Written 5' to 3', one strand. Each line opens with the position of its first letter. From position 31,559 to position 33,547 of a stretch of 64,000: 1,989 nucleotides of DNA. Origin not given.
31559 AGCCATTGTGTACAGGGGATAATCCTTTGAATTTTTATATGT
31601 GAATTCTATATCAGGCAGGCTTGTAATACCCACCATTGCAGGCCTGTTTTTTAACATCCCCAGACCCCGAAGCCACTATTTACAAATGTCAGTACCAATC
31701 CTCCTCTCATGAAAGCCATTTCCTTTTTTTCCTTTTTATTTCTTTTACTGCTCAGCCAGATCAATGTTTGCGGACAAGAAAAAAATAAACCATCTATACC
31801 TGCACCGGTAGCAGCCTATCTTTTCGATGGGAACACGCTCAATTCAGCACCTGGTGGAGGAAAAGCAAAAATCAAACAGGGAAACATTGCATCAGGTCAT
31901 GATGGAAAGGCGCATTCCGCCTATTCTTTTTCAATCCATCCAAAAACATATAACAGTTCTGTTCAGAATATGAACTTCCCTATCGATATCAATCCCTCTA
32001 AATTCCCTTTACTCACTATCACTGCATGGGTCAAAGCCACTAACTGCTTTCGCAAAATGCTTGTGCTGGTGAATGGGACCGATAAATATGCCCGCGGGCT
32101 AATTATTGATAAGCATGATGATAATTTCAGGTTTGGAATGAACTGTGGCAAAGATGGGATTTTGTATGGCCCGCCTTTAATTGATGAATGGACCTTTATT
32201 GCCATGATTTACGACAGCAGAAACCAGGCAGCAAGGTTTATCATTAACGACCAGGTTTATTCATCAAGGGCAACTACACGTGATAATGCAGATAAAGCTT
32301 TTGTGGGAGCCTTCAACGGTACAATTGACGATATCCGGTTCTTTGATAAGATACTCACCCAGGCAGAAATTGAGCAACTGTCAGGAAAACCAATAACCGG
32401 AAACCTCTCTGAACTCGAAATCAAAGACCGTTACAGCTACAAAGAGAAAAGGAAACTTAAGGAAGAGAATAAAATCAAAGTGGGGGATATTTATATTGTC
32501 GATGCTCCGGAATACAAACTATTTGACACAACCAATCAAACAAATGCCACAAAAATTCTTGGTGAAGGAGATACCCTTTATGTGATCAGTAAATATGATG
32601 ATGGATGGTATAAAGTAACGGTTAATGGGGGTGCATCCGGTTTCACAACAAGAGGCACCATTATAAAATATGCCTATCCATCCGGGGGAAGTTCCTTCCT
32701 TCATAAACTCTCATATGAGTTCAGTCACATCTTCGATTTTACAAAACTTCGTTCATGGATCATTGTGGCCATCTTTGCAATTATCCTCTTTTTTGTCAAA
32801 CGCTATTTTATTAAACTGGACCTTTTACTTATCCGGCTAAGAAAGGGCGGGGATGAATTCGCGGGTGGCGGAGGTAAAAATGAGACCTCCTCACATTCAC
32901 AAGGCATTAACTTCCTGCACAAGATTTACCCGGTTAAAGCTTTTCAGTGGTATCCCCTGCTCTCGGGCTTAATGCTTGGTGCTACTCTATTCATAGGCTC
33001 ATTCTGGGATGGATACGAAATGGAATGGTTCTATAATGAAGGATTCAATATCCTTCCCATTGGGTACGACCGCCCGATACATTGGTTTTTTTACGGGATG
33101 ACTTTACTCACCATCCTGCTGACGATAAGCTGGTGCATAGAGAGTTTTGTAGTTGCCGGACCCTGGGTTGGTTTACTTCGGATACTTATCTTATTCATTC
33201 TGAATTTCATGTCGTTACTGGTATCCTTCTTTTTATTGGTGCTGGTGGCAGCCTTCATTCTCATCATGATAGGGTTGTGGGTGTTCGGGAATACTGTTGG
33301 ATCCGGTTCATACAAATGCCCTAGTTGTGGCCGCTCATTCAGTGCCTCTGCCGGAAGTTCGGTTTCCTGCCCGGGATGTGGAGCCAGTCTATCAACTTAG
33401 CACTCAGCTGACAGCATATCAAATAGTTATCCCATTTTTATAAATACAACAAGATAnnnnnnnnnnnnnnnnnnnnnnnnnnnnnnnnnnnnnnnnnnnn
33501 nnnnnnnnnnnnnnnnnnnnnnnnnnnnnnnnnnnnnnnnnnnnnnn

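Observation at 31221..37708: Compact cassette: exported LamG/SH3 membrane protein + repeat-TPR-tandem CbbX/SpoVK-type AAA+ ATPase + CorA-topology 2-TM protein (candidate undescribed membrane-coupled ATPase system)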

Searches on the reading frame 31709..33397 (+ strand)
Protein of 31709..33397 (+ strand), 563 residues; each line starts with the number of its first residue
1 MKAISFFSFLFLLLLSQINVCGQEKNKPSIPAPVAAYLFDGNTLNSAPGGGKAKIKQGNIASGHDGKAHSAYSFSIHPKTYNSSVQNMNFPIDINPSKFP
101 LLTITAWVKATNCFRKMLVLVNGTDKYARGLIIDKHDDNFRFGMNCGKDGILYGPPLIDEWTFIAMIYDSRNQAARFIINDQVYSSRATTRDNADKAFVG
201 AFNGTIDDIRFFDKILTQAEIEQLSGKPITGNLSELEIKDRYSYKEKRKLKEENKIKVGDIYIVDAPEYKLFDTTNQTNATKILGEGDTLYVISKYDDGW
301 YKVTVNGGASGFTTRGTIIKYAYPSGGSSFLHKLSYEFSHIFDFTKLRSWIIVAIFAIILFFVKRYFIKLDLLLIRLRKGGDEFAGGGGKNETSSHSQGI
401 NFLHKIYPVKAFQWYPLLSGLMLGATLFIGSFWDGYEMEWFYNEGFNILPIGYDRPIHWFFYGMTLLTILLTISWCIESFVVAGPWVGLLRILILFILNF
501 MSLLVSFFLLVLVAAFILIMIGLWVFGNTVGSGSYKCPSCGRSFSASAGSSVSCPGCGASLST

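Call 6: search_protein_families(library=pfam, max_evalue=0.01, proteins=[window:31709-33397:+])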
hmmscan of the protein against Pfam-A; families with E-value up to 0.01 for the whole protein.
window:31709-33397:+ (563 aa): 4 families
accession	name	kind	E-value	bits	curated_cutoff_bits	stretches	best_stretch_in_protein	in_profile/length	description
PF13385.13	Laminin_G_3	-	7.6e-10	39.6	27.6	1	102-221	19-150/151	Concanavalin A-like lectin/glucanases superfamily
PF00018.34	SH3_1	-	0.0017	18.3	22.9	1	285-312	17-45/48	SH3 domain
PF14604.12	SH3_9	-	0.0039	17.5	30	1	285-312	16-42/49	Variant SH3 domain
PF09723.15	Zn_ribbon_8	-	0.0056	17.1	34.4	0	535-559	6-34/41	Zinc ribbon domain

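Call 7: search_protein_families(library=padloc, max_evalue=0.01, proteins=[window:31709-33397:+])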
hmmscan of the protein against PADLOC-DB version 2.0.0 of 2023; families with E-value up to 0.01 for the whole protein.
window:31709-33397:+ (563 aa): 0 families

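Call 9: search_protein_families(library=ncbifam, max_evalue=0.01, proteins=[window:31709-33397:+])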
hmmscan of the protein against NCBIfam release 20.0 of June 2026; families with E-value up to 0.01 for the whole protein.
window:31709-33397:+ (563 aa): 1 family
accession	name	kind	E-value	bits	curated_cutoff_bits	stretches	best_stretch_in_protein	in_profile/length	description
NF001605.0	PRK00398.1-2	equivalog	0.0021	17.9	63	1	535-558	2-25/43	DNA-directed RNA polymerase subunit P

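Call 27: find_homologous_proteins(query=window:31709-33397:+, max_evalue=0.00001)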
Query window:31709-33397:+ (563 aa): 31 proteins with E <= 0.00001 among 8000 candidates.
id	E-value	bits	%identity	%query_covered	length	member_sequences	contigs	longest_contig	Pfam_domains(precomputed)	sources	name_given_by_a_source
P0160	0.0e+0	1251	97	99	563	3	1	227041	PF13385.14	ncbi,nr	ncbi:MAG: hypothetical protein IPH45_02405 [Bacteroidales bacterium]|nr:hypothetical protein [Bacter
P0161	4.1e-261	886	66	100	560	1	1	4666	PF13385.14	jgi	jgi:hypothetical protein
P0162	4.0e-249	846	66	95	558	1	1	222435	PF13385.14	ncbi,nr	ncbi:MAG: hypothetical protein IPH88_02150 [Bacteroidales bacterium]|nr:hypothetical protein [Bacter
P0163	6.4e-244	829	63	100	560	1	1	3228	PF13385.14,PF00018.35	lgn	-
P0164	3.0e-236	804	63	98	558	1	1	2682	PF13385.14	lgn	-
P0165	5.5e-235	799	61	99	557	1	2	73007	PF13385.14,PF08239.18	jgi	-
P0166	1.9e-233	794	63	94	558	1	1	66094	PF13385.14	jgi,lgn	jgi:hypothetical protein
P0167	1.7e-224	765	58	100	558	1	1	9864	PF13385.14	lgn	-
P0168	7.6e-221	753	58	100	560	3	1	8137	PF13385.14,PF00018.35,PF08239.18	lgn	-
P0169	4.3e-220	750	58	100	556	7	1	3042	PF13385.14,PF00018.35,PF08239.18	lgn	-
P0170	7.6e-218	743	57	99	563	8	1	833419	PF13385.14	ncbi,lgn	-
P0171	1.3e-213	729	57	96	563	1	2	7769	PF13385.14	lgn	-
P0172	4.3e-212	724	56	98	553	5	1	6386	PF13385.14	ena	-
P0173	8.1e-212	723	56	100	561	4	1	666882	PF13385.14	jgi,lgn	-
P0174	1.3e-207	709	55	100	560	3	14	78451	PF13385.14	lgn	-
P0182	4.6e-121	423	38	94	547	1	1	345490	PF13385.14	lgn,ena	-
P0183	4.6e-108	380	36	100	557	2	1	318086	PF13385.14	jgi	-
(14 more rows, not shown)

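Call 28: find_encoding_contigs(protein=P0160, flank=10000, max_places=1)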
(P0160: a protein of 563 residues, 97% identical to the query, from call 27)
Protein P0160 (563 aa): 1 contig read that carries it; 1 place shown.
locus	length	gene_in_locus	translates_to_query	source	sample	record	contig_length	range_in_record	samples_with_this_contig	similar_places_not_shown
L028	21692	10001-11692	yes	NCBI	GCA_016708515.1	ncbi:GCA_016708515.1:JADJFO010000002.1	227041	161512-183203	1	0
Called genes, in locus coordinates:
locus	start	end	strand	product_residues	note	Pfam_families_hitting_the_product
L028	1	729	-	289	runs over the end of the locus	PF01370:Epimerase (weak), PF05368:NmrA, PF13460:NAD_binding_10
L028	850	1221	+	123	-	PF01638:HxlR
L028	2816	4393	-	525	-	PF18962:Por_Secre_tail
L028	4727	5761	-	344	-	PF02322:Cyt_bd_oxida_II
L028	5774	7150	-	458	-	PF01654:Cyt_bd_oxida_I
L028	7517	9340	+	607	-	PF14938:SNAP (faint), PF00515:TPR_1 (faint), PF07719:TPR_2 (faint), PF13181:TPR_8 (faint), PF13424:TPR_12 (weak), PF12833:HTH_18, PF00165:HTH_AraC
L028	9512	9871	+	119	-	PF19744:DUF6232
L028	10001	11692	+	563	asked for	PF13385:Laminin_G_3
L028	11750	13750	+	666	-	PF24289:DUF7477, PF00515:TPR_1 (weak), PF13414:TPR_11, PF14559:TPR_19 (weak), PF00515:TPR_1, PF07719:TPR_2 (weak), PF13181:TPR_8 (weak), PF00004:AAA, +7 more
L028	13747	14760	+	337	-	PF13401:AAA_22 (faint), PF00004:AAA, PF17866:AAA_lid_6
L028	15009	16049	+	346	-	-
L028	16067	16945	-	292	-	PF03881:Fructosamin_kin, PF01636:APH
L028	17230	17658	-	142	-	-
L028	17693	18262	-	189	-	PF04542:Sigma70_r2, PF08281:Sigma70_r4_2, PF04545:Sigma70_r4 (weak)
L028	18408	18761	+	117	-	PF19762:DUF6249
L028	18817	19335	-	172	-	PF02834:LigT_PEase, PF10469:AKAP7_NLS, PF13563:2_5_RNA_ligase2, PF02834:LigT_PEase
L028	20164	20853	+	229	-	PF13428:TPR_14 (faint), PF23914:TPR_CcmH_CycH (faint), PF07719:TPR_2 (faint), PF13432:TPR_16 (faint), PF14559:TPR_19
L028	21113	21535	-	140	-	-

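Call 29: find_encoding_contigs(protein=P0182, flank=8000, max_places=1)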
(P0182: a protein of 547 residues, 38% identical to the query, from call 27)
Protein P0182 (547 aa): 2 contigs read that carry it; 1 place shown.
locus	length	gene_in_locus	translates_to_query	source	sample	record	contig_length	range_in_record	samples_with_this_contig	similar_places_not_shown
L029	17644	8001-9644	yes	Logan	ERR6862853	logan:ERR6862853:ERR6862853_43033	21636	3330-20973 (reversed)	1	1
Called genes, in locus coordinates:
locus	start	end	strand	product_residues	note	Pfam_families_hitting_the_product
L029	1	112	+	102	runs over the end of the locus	PF07885:Ion_trans_2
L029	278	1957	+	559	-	PF00656:Peptidase_C14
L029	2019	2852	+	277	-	-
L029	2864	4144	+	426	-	PF09603:Fib_succ_major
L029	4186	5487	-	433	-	PF00656:Peptidase_C14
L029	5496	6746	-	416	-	PF08239:SH3_3 (faint), PF03783:CsgG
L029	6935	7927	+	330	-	-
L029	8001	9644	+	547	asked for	PF13385:Laminin_G_3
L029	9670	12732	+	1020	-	PF24289:DUF7477, PF13238:AAA_18 (faint), PF00515:TPR_1 (weak), PF07719:TPR_2 (weak), PF00004:AAA, PF17866:AAA_lid_6, PF00004:AAA, PF17866:AAA_lid_6, +12 more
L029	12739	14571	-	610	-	PF00515:TPR_1 (faint), PF07719:TPR_2 (faint), PF13181:TPR_8 (faint), PF13374:TPR_10 (faint), PF13424:TPR_12 (weak), PF13424:TPR_12, PF12833:HTH_18, PF00165:HTH_AraC (weak), +2 more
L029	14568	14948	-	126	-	PF08327:AHSA1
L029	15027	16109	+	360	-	PF04613:LpxD, PF25084:LbH_EIF2B, PF25087:GMPPB_C, PF00132:Hexapep, PF14602:Hexapep_2 (faint), PF00132:Hexapep (weak)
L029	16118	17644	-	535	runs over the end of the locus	-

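Call 30: find_encoding_contigs(protein=P0183, flank=8000, max_places=1)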
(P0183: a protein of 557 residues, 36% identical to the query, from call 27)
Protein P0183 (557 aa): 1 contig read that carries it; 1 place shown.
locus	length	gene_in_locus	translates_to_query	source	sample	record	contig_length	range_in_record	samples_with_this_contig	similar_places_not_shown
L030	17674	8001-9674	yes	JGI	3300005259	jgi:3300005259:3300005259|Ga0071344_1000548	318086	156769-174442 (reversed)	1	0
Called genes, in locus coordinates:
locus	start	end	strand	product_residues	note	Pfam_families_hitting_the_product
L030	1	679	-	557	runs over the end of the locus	PF05359:DUF748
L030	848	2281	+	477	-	PF00171:Aldedh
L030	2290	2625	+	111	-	PF01740:STAS (weak)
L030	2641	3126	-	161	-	-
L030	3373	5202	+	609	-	PF28559:TPR_SusR (faint), PF17874:TPR_MalT (weak), PF00515:TPR_1, PF07719:TPR_2 (weak), PF13181:TPR_8 (weak), PF13424:TPR_12, PF12833:HTH_18, PF00165:HTH_AraC (weak), +7 more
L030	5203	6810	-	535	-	PF02113:Peptidase_S13, PF13354:Beta-lactamase2 (faint)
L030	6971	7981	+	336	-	-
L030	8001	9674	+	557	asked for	PF13385:Laminin_G_3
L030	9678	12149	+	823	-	PF24289:DUF7477, PF05496:RuvB_N (faint), PF01078:Mg_chelatase (faint), PF13604:AAA_30 (faint), PF00004:AAA, PF17866:AAA_lid_6, PF00004:AAA, PF17866:AAA_lid_6, +5 more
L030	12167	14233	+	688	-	PF16334:DUF4964, PF17168:DUF5127, PF16335:GtaA_6_Hairpin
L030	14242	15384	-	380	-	PF00465:Fe-ADH, PF13685:Fe-ADH_2, PF25137:ADH_Fe_C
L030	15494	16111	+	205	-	-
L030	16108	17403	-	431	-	PF13385:Laminin_G_3 (faint)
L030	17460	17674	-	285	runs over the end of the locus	PF00149:Metallophos, PF12850:Metallophos_2 (faint)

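Call 51: search_solved_structures(query=A3, max_evalue=1)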
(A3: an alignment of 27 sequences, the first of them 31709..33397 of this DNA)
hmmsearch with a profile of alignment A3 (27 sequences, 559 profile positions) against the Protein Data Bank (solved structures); distinct sequences matched with E-value up to 1: 60.
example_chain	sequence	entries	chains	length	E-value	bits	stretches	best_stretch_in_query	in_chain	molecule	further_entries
2i13_A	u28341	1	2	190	5.4e-07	31.6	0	526-558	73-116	Aart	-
1mey_C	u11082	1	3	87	4.4e-06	28.6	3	526-545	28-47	CONSENSUS ZINC FINGER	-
9fhl_a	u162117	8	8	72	0.0042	18.8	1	530-557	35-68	aS34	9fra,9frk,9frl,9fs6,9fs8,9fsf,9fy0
4qvs_A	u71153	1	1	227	0.0066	18.2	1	190-223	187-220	S-layer domain-containing protein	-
9ovi_A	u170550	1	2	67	0.026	16.2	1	258-320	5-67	Conserved domain protein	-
2cdt_A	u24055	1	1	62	0.027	16.1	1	267-317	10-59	SPECTRIN ALPHA CHAIN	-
1ri9_A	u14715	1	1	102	0.027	16.1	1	239-319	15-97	FYN-binding protein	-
9eyf_A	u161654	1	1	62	0.036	15.7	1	268-316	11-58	Spectrin alpha chain, non-erythrocytic 1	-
2f2w_A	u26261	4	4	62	0.043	15.5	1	267-316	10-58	Spectrin alpha chain, brain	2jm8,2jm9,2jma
3i9q_A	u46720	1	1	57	0.054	15.2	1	267-316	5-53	Spectrin alpha chain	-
2f2v_A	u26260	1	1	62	0.054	15.1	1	267-316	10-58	Spectrin alpha chain, brain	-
1bk2_A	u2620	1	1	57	0.061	15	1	267-316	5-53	A-SPECTRIN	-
7s4r_A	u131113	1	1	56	0.066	14.9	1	268-316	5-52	Spectrin alpha chain, non-erythrocytic 1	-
1pwt_A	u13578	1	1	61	0.067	14.8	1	267-316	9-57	ALPHA SPECTRIN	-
1neg_A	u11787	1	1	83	0.068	14.8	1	267-319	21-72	Spectrin alpha chain, brain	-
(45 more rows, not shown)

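Call 57: predict_structure(alignment_id=A3)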
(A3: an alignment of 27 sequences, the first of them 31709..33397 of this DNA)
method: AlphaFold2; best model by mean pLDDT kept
length: 563 residues; sequences in the alignment: 27
mean_pLDDT: 83.8   pTM: 0.63
mean pLDDT of the five models: 83.8, 82.6, 81.9, 81.9, 80.6
residues with pLDDT >= 90: 236; 70-90: 260; 50-70: 39; < 50: 28
segments of 3 or more residues with pLDDT < 50: 22-27, 381-400
pLDDT, mean of each block of 10 residues (from residue 1): 75 72 50 87 80 89 91 85 89 92 96 90 92 93 94 94 96 93 92 90 94 93 92 84 71 84 91 85 88 88 86 90 89 83 81 92 86 74 41 40 55 81 92 85 80 84 92 88 83 91 92 90 74 73 78 84 73
secondary structure, 60 per line:
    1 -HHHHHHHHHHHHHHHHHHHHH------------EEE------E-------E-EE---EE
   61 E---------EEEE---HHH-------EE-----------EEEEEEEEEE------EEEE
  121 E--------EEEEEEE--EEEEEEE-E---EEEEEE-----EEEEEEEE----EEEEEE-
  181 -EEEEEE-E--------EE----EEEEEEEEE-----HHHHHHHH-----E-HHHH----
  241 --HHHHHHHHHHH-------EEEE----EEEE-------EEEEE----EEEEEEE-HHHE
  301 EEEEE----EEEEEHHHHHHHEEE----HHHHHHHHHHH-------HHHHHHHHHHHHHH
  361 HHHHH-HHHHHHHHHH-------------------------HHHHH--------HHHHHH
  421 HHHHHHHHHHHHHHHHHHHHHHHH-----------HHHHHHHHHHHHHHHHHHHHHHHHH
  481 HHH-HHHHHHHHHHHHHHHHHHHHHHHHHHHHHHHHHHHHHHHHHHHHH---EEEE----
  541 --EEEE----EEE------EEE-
elements in order: H2-22 E35-37 E59-61 E71-74 E101-110 E117-121 E130-136 E139-145 E151-156 E162-169 E174-179 E182-187 E204-212 H218-225 H233-236 H243-253 E261-264 E269-272 E280-284 E289-295 E300-305 E310-314 H315-321 E322-324 H329-339 H347-365 H367-376 H402-406 H415-444 H456-483 H485-529 E533-536 E543-546 E551-553 E560-562
